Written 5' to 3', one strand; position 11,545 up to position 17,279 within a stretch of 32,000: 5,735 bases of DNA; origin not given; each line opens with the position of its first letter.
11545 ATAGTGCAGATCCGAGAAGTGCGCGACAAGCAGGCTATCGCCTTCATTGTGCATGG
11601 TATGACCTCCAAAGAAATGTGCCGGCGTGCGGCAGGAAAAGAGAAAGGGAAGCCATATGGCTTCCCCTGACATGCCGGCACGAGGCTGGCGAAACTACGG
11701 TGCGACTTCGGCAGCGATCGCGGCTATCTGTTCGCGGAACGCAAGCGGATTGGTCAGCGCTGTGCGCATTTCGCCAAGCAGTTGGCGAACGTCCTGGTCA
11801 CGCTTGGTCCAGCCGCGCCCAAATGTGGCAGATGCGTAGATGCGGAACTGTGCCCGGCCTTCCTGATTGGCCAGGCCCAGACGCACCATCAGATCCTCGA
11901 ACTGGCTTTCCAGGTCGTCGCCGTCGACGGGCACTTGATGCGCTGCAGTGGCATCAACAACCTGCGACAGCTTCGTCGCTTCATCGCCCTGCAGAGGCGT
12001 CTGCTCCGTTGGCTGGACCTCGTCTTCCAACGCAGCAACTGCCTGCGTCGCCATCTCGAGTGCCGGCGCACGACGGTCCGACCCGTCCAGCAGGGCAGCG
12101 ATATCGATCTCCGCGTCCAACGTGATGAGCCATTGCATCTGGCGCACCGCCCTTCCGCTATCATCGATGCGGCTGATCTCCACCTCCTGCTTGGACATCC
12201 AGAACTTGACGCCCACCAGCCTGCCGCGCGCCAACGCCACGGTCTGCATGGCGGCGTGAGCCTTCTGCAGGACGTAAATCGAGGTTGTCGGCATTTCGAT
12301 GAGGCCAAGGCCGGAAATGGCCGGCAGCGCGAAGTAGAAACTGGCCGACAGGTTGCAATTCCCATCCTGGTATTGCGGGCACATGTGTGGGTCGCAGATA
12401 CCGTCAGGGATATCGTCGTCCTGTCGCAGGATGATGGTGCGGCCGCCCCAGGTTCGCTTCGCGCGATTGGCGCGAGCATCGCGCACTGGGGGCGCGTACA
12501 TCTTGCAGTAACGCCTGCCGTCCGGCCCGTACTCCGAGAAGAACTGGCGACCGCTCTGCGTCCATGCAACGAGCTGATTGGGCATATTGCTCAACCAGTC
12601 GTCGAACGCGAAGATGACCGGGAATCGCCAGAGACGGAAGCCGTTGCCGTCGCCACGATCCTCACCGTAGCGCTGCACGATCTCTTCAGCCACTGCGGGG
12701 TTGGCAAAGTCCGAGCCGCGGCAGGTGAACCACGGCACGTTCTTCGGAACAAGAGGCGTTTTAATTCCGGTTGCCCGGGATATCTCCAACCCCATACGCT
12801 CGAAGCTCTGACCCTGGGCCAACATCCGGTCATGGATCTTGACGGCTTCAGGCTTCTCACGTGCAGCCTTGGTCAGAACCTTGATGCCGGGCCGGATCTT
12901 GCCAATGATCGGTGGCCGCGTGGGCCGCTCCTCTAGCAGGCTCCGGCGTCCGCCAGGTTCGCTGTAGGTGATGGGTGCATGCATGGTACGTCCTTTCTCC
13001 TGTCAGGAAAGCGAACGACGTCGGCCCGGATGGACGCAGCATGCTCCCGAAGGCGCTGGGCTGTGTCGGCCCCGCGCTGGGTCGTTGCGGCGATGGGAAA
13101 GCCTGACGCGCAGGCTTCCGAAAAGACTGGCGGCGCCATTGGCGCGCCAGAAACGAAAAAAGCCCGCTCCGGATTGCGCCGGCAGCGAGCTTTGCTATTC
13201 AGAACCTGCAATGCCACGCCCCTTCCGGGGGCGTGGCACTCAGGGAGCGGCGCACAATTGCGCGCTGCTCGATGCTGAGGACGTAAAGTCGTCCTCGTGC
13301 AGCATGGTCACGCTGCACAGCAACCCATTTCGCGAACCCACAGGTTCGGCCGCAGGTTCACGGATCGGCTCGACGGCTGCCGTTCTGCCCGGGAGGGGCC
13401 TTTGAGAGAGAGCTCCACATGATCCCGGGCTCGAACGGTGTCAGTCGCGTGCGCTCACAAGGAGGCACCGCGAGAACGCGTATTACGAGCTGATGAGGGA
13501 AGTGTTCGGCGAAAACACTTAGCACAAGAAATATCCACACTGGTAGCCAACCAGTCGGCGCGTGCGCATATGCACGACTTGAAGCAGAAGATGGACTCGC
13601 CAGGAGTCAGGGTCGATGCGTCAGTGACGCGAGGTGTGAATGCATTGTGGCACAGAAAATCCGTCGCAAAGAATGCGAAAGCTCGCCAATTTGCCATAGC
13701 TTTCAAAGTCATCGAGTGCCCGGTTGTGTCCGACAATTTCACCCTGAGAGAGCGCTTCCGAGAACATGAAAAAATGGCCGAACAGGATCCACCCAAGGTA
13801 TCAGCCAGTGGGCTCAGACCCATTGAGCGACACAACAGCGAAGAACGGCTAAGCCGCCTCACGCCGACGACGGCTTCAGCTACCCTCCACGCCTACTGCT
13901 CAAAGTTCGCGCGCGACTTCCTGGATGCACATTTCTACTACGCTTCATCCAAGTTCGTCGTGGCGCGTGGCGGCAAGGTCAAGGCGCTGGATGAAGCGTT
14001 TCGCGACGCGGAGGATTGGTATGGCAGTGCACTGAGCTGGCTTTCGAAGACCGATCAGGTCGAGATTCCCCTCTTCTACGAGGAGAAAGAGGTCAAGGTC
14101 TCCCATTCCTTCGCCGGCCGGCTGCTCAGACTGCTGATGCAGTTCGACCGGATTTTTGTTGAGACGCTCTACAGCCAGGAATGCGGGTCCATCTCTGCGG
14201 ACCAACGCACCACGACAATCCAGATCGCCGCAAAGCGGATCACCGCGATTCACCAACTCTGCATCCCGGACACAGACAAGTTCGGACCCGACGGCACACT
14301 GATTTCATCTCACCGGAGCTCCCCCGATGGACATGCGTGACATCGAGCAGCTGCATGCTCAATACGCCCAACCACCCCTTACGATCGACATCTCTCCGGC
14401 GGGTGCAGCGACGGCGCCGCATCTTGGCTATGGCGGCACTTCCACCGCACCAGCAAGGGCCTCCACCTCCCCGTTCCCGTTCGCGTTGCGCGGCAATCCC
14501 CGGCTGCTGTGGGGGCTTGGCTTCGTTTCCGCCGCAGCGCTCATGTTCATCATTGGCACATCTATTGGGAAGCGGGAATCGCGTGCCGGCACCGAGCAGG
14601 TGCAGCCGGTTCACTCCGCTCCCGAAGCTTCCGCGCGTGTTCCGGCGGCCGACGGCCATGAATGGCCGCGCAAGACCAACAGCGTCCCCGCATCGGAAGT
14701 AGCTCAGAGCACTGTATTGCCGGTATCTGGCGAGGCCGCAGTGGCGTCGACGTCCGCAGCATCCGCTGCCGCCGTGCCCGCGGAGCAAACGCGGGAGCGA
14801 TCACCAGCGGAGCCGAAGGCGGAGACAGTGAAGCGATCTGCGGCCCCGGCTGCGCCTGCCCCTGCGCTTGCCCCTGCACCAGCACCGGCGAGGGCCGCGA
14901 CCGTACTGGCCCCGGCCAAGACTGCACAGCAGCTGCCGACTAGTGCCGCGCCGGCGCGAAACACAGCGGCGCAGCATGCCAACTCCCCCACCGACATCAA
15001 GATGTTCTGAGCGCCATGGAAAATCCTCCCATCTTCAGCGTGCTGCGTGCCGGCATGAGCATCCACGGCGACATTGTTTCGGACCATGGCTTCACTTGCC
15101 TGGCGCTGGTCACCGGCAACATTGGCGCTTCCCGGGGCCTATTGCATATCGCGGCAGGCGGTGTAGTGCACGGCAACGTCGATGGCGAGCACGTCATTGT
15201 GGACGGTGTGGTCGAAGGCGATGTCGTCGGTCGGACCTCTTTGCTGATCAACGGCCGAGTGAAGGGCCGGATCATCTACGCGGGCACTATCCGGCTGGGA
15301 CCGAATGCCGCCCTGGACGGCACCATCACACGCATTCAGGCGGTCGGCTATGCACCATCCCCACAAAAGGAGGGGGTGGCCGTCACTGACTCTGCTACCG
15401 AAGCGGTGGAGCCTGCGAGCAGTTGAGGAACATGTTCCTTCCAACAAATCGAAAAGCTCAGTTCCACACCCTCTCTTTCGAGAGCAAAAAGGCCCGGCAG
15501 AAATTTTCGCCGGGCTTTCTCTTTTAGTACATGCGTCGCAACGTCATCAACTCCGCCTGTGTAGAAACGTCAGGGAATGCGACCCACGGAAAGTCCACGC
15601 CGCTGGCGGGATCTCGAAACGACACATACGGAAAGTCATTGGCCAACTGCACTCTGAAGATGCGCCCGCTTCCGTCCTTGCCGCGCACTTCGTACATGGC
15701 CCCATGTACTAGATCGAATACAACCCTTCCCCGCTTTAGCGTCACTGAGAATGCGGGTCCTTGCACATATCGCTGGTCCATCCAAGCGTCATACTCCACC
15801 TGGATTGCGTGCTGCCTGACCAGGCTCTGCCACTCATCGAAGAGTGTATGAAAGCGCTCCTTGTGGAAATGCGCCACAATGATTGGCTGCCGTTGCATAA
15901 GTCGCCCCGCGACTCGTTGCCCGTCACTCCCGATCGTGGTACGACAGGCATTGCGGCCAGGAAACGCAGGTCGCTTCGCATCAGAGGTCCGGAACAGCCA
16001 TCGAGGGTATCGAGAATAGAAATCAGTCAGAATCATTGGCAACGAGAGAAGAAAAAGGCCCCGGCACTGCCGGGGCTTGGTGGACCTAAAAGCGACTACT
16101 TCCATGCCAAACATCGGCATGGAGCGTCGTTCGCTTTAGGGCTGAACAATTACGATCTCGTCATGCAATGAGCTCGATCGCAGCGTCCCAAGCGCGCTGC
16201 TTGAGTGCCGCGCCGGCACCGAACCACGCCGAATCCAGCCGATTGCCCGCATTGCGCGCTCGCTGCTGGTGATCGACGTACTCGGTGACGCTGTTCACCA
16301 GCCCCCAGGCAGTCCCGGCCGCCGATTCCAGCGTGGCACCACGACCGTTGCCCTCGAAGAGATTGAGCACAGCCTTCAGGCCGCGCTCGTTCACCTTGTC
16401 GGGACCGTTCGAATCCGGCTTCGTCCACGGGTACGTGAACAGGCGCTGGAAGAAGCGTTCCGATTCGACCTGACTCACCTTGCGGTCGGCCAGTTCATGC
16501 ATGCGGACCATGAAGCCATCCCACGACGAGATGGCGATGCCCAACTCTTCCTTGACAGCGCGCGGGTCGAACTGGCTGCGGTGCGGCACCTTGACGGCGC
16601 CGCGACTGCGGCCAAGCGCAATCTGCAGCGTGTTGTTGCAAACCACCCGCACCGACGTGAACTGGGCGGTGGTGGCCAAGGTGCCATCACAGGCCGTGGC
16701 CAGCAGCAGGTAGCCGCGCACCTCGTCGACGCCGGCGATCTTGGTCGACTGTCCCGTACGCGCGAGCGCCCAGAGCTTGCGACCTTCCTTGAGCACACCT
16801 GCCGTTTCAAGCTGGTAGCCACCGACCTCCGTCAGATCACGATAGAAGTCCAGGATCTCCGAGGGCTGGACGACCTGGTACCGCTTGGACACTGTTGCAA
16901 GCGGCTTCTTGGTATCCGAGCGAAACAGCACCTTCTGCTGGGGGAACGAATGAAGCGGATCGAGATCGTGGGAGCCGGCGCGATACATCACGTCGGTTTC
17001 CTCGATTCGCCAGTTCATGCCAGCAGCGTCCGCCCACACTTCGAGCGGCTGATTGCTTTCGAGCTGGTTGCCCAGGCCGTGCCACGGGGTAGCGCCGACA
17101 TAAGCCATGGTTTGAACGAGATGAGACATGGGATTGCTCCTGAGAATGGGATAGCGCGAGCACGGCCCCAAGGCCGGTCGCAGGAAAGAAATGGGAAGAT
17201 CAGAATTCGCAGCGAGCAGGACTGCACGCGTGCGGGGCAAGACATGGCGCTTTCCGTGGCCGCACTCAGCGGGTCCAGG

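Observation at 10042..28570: Conserved ~23-nt motif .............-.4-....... repeated six times (plus one degenerate copy), always in the same orientation upstream of minus-strand transcription units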

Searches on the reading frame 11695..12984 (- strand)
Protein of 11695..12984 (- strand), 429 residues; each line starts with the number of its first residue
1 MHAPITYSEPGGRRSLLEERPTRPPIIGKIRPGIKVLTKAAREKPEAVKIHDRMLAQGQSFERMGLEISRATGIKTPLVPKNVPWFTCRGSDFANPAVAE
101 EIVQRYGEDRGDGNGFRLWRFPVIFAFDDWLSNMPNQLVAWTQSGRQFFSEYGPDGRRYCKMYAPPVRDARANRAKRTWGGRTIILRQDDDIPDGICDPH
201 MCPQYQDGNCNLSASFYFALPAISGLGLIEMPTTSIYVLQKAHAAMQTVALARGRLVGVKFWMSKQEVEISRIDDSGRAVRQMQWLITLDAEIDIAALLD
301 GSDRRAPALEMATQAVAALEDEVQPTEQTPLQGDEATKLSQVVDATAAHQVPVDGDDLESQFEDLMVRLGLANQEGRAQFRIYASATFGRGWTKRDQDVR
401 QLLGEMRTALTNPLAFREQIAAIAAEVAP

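Call 8: search_protein_families(library=pfam, proteins=[window:11695-12984:-], max_evalue=0.01)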
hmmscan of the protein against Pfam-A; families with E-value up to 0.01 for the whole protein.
window:11695-12984:- (429 aa): 1 family
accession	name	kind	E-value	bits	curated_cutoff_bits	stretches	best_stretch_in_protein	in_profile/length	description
PF18897.5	Gp3-like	-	1.5e-33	116.7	23.6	1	27-274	1-180/191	Recombination directionality factor-like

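Call 72: search_protein_families(library=ncbifam, proteins=[window:11695-12984:-], max_evalue=0.01)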
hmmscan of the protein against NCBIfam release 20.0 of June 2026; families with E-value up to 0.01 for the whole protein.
window:11695-12984:- (429 aa): 0 families

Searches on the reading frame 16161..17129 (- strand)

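Call 72: search_protein_families(library=ncbifam, proteins=[window:16161-17129:-], max_evalue=0.01)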
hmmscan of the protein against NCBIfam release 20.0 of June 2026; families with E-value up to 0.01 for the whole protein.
window:16161-17129:- (322 aa): 1 family
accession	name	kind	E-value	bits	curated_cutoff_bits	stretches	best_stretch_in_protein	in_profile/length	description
TIGR03299.1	LGT_TIGR03299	subfamily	3.4e-115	384.5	110.7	1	6-317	1-310/312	phage/plasmid-like protein TIGR03299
